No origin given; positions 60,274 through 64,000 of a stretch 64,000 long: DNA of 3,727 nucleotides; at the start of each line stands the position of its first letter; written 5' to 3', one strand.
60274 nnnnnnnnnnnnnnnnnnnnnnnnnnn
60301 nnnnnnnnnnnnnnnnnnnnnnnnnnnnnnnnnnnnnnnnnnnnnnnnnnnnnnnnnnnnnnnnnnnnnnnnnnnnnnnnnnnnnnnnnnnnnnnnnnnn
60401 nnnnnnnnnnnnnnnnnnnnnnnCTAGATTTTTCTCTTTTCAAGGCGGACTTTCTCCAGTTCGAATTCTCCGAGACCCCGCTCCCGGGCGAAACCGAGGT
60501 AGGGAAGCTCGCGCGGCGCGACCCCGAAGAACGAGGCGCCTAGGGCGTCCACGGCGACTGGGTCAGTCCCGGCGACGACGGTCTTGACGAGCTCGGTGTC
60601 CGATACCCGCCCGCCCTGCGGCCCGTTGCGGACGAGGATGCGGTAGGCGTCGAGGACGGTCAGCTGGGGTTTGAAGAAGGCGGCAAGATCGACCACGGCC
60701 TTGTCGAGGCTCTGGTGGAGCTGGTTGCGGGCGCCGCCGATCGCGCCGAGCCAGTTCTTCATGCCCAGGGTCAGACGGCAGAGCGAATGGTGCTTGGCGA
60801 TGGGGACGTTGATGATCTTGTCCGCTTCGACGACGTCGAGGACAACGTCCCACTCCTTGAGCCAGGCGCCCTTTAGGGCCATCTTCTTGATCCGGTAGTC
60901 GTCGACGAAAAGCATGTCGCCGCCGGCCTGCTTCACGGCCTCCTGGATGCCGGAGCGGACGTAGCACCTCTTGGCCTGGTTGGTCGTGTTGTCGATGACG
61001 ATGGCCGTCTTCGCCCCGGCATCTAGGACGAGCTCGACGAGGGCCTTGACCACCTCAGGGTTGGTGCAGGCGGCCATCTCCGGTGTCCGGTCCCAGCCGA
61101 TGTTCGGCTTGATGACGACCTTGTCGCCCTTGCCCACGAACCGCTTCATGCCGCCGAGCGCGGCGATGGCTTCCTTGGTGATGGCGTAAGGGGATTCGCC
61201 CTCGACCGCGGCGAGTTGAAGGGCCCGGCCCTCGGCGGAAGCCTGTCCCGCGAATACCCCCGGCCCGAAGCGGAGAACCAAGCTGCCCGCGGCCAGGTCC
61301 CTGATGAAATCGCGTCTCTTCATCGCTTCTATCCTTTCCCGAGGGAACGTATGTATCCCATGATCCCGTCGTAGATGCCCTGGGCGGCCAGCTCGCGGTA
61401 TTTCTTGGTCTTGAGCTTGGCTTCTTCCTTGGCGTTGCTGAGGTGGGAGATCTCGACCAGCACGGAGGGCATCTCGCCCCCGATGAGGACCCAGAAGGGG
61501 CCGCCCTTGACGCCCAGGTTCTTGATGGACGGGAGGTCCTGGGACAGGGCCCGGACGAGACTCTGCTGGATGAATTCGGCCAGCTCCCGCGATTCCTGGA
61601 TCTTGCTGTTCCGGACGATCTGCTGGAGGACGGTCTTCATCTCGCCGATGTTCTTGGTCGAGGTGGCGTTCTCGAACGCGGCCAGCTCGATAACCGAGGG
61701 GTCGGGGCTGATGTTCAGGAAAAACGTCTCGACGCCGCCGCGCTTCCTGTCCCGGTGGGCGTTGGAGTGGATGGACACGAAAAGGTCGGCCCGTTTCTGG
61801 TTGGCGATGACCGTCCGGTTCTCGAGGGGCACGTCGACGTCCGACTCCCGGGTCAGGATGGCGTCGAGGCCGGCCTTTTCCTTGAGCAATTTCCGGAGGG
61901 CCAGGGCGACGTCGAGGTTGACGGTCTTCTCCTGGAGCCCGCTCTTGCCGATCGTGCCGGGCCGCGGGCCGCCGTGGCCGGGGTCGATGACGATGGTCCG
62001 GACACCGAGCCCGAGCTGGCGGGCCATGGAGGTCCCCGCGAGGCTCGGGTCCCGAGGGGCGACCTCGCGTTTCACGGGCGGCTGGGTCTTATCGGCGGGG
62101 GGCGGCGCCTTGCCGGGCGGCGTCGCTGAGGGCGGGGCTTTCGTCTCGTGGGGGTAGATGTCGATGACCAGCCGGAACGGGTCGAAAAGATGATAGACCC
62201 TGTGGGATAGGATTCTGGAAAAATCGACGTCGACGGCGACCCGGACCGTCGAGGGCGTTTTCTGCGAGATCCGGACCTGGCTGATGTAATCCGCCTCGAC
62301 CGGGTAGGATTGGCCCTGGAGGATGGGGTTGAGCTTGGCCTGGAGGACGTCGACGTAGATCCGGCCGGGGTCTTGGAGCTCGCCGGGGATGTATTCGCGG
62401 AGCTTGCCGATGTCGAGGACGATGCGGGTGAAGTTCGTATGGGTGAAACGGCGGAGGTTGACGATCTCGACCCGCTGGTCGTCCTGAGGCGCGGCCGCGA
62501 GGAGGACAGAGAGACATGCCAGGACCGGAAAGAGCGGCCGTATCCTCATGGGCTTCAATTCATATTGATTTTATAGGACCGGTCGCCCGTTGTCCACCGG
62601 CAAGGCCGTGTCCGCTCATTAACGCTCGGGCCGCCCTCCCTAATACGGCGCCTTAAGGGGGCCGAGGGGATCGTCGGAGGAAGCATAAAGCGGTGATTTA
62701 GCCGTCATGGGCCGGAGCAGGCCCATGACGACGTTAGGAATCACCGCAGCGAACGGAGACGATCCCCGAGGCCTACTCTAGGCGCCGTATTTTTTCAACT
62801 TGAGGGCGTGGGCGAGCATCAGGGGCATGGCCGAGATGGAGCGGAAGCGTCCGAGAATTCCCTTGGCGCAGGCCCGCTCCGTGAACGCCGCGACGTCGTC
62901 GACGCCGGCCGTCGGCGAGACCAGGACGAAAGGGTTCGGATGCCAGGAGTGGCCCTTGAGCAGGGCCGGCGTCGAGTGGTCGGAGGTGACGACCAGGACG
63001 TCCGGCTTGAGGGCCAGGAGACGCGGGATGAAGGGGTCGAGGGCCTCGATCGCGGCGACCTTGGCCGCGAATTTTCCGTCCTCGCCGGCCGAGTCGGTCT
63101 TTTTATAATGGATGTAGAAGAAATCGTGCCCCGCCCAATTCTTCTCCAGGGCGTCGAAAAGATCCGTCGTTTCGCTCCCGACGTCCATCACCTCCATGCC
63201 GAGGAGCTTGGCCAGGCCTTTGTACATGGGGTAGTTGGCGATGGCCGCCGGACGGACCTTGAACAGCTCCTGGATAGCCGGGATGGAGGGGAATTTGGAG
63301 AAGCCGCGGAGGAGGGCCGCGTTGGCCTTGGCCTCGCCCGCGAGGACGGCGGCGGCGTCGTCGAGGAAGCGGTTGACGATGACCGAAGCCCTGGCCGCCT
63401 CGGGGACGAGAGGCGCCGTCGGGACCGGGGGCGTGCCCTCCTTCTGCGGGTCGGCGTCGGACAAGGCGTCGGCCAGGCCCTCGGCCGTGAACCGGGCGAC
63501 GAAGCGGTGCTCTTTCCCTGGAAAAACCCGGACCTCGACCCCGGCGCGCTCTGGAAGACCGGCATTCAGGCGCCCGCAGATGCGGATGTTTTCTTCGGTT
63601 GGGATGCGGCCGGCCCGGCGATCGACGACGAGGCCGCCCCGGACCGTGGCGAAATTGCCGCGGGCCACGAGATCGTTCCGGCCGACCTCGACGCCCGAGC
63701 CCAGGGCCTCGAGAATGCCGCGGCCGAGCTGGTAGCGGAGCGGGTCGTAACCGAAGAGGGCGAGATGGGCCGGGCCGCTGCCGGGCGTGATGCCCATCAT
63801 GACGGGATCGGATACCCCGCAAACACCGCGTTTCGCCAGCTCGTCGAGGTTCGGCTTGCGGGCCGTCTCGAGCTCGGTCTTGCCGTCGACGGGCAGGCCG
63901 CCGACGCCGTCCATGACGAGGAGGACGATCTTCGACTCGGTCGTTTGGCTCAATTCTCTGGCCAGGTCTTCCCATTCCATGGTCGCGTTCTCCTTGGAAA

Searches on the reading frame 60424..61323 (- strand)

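Call 65: search_protein_families(library=pfam, proteins=[window:60424-61323:-], max_evalue=0.001)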
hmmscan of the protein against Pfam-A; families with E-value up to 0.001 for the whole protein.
window:60424-61323:- (299 aa): 1 family
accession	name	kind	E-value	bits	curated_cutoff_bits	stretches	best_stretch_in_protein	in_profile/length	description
PF04015.17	DUF362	-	6.7e-51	173.6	24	1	69-263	1-199/200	Domain of unknown function (DUF362)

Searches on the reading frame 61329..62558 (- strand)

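Call 11: search_protein_families(library=pfam, proteins=[window:61329-62558:-])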
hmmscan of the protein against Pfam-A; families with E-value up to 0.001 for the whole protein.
window:61329-62558:- (409 aa): 2 families
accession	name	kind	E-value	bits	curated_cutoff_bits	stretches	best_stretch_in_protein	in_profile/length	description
PF01520.23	Amidase_3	-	5.1e-48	163.8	27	1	189-399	1-172/174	N-acetylmuramoyl-L-alanine amidase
PF11741.13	AMIN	-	7.4e-09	36.1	20.5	1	33-125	2-90/101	AMIN domain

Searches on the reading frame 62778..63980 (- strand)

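Call 11: search_protein_families(library=pfam, proteins=[window:62778-63980:-])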
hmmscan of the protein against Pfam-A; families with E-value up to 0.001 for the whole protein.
window:62778-63980:- (400 aa): 2 families
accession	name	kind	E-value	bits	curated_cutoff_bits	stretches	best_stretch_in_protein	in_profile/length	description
PF10143.14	PhosphMutase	-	4.3e-44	150.8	21.5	1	49-215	1-166/170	2,3-bisphosphoglycerate-independent phosphoglycerate mutase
PF01676.23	Metalloenzyme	-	1.8e-42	146.1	24.3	1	17-389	2-250/252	Metalloenzyme superfamily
